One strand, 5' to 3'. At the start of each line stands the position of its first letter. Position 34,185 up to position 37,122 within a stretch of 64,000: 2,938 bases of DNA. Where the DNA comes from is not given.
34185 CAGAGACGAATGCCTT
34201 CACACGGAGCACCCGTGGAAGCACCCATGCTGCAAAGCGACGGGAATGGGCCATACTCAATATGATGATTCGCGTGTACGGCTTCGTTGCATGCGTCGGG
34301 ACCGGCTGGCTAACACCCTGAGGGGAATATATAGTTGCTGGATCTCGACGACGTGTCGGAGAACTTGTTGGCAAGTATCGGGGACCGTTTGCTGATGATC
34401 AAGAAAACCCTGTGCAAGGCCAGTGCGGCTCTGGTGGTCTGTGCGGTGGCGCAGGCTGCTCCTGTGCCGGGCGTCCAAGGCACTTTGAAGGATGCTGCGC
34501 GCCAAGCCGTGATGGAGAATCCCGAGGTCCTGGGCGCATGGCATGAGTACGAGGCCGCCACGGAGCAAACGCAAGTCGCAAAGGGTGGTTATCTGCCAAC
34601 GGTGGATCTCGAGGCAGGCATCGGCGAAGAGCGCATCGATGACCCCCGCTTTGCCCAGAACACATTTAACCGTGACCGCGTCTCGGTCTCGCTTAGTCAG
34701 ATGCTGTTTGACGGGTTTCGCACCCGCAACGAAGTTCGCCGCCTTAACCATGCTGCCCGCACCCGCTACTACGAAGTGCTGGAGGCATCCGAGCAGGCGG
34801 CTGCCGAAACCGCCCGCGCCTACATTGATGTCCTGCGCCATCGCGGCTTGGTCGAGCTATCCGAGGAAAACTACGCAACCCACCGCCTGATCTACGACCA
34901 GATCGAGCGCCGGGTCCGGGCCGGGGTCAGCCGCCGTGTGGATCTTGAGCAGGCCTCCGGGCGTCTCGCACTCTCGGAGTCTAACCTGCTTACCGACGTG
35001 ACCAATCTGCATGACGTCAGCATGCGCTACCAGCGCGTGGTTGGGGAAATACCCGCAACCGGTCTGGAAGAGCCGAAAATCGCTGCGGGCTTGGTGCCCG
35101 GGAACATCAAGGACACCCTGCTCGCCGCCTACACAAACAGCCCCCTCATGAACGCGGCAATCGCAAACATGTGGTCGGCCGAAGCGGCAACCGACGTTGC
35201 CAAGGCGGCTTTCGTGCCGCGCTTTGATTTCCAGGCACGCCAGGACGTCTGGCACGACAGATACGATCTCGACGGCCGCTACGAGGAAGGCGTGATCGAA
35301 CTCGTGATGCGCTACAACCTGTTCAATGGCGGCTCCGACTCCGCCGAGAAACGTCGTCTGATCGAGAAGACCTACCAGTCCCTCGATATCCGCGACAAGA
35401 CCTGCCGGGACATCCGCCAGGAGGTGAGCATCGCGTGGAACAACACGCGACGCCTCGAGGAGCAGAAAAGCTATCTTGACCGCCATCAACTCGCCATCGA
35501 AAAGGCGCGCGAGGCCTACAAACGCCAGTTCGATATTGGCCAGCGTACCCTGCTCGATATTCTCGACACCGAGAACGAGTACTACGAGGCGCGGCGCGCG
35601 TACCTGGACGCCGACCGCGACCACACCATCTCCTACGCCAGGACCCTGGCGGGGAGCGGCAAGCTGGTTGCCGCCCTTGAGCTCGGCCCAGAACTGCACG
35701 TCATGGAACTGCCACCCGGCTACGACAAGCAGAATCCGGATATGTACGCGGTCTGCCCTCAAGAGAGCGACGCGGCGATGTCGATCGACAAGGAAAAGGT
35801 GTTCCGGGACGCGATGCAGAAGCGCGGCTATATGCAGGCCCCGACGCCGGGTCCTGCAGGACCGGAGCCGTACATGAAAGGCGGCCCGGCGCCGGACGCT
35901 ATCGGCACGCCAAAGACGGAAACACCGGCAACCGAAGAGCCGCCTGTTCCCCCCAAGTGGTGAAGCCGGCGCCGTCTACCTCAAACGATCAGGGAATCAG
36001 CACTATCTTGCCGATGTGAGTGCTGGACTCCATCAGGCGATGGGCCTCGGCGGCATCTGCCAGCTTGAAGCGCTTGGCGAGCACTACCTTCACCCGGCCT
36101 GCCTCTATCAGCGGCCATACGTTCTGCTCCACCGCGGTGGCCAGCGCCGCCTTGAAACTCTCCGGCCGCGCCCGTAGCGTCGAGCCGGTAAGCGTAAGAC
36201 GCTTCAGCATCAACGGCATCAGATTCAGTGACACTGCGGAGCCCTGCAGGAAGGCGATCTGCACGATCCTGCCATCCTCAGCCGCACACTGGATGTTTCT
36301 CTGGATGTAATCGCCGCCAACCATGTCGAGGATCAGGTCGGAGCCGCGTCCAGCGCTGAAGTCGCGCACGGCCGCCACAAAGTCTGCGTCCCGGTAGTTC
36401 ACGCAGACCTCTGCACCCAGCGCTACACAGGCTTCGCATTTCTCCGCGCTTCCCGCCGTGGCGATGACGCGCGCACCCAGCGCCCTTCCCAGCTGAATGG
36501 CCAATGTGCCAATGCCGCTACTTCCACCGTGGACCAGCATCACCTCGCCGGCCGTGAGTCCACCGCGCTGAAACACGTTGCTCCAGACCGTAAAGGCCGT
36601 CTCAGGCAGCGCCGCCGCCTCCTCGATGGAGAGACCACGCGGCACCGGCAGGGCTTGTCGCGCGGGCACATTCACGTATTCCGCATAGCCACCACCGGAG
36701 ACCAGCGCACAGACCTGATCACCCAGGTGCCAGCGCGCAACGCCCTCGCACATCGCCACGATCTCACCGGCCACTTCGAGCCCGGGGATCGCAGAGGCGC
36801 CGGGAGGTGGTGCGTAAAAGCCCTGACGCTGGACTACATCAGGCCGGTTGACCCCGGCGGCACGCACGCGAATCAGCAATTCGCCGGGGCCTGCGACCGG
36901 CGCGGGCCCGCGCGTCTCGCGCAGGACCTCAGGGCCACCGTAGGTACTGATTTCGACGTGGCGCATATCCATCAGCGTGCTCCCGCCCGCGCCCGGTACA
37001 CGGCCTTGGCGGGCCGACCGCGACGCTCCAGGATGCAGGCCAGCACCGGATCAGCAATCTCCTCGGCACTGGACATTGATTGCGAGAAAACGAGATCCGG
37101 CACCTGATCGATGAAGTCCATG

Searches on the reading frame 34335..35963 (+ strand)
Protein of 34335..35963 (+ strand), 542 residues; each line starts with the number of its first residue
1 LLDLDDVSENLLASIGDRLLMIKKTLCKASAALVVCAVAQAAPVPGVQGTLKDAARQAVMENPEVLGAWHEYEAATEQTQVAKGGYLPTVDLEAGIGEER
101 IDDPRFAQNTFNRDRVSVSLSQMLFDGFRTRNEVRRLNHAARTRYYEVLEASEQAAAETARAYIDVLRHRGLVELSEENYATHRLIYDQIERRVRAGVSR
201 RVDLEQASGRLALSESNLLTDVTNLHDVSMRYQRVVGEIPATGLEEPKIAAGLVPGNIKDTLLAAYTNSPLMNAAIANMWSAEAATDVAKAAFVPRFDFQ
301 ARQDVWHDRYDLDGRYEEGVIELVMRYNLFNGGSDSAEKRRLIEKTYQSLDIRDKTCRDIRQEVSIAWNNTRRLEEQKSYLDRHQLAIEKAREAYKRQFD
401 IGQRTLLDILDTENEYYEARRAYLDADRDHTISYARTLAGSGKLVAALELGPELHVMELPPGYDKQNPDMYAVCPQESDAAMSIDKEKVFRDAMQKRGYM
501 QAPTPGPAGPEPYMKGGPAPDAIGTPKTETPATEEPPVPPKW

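Call 6: search_protein_families(library=pfam, proteins=[window:34335-35963:+], max_evalue=0.01)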
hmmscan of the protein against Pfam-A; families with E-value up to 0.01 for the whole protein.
window:34335-35963:+ (542 aa): 1 family
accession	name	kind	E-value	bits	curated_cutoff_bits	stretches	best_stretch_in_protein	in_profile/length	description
PF02321.23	OEP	-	1.8e-49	168.6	22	2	52-236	2-186/187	Outer membrane efflux protein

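Call 7: search_protein_families(library=ncbifam, proteins=[window:34335-35963:+], max_evalue=0.01)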
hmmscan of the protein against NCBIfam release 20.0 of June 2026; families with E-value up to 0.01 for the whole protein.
window:34335-35963:+ (542 aa): 5 families
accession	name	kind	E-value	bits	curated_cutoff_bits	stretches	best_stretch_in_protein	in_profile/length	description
TIGR01844.1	type_I_sec_TolC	subfamily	4.5e-78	263.1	225.15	1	49-447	3-403/414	TolC family outer membrane protein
TIGR01845.1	outer_NodT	subfamily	4.9e-17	61.9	210.05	1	51-430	59-446/460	efflux transporter outer membrane subunit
NF007002.0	PRK09465.1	equivalog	1.8e-16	59.7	495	1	51-432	26-414/460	outer membrane channel protein TolC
NF052390.1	efflux_OMP_AbuO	equivalog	9.1e-11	41.1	700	1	157-444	142-433/447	multidrug efflux outer membrane protein AbuO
NF007347.1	PRK09837.1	subfamily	1.5e-05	24.1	598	1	173-427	184-441/461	Cu(I)/Ag(I) efflux RND transporter outer membrane protein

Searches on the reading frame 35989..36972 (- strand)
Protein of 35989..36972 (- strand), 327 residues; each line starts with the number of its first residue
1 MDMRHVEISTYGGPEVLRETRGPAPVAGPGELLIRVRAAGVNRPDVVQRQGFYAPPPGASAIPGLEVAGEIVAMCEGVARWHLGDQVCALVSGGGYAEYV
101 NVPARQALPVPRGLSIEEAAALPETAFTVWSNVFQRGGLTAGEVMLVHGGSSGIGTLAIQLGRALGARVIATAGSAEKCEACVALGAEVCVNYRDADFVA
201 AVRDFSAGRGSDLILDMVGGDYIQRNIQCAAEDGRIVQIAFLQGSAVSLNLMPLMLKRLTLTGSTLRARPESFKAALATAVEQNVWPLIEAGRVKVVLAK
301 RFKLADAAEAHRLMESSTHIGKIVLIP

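Call 6: search_protein_families(library=pfam, proteins=[window:35989-36972:-], max_evalue=0.01)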
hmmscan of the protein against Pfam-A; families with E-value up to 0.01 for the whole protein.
window:35989-36972:- (327 aa): 3 families
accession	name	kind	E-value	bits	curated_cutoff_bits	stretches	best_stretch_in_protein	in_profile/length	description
PF00107.32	ADH_zinc_N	-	5.8e-30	104.3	31.8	1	153-279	1-126/129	Zinc-binding dehydrogenase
PF13602.12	ADH_zinc_N_2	-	1.2e-25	91.4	27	1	185-325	1-134/134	Zinc-binding dehydrogenase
PF08240.17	ADH_N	-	5.5e-19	68.8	23.5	1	28-111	1-103/104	Alcohol dehydrogenase GroES-like domain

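Call 7: search_protein_families(library=ncbifam, proteins=[window:35989-36972:-], max_evalue=0.01)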
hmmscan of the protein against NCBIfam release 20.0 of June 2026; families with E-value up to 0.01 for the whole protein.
window:35989-36972:- (327 aa): 29 families (the best 25 are shown)
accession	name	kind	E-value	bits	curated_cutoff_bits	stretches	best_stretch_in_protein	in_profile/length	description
TIGR02824.1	quinone_pig3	subfamily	4.2e-147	489.4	296.8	1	3-325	1-323/325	putative NAD(P)H quinone oxidoreductase, PIG3 family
NF008024.0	PRK10754.1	subfamily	6.2e-42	143.8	348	1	4-327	3-327/327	NADPH:quinone reductase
NF041183.1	Pks2_ls1_myc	equivalog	2e-37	127.8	2400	1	26-325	1429-1727/2086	sulfolipid-1 biosynthesis phthioceranic/hydroxyphthioceranic acid synthase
NF010344.0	PRK13771.1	subfamily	2.4e-34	118.8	349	2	94-325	116-331/334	putative alcohol dehydrogenase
NF041172.1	AcrlCoa_red_Thmprot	equivalog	1.6e-32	112.8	500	2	94-325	116-332/334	acryloyl-CoA reductase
TIGR02817.1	adh_fam_1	subfamily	1.1e-31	110.5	284.05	1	15-325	15-333/336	zinc-binding alcohol dehydrogenase family protein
TIGR01751.1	crot-CoA-red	equivalog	4.7e-28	98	378.55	2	93-203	139-251/398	crotonyl-CoA carboxylase/reductase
TIGR02823.1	oxido_YhdH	subfamily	3.9e-24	85.1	297.25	1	29-324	26-321/324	acrylyl-CoA reductase family protein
NF003808.0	PRK05396.1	equivalog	3.9e-21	75.3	380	1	93-325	118-338/341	L-threonine 3-dehydrogenase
TIGR00692.1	tdh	equivalog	1.2e-20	73.8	458.35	1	93-326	116-339/340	L-threonine 3-dehydrogenase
NF041097.1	keto_inos_dh_IolM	equivalog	3.1e-19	68.9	450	2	93-319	150-382/389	scyllo-inosose 3-dehydrogenase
TIGR03989.1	Rxyl_3153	subfamily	1.6e-16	60.5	440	1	89-267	134-316/370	NDMA-dependent alcohol dehydrogenase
NF006940.0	PRK09422.1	equivalog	3.7e-16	59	344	1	93-294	114-312/338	alcohol dehydrogenase AdhP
NF047908.1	AldhRedAhr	equivalog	7.3e-15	54.7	470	1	93-291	119-309/335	NADPH-dependent aldehyde reductase Ahr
NF007489.0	PRK10083.1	equivalog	3.7e-13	49.2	376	1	91-316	112-325/339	Zn-dependent oxidoreductase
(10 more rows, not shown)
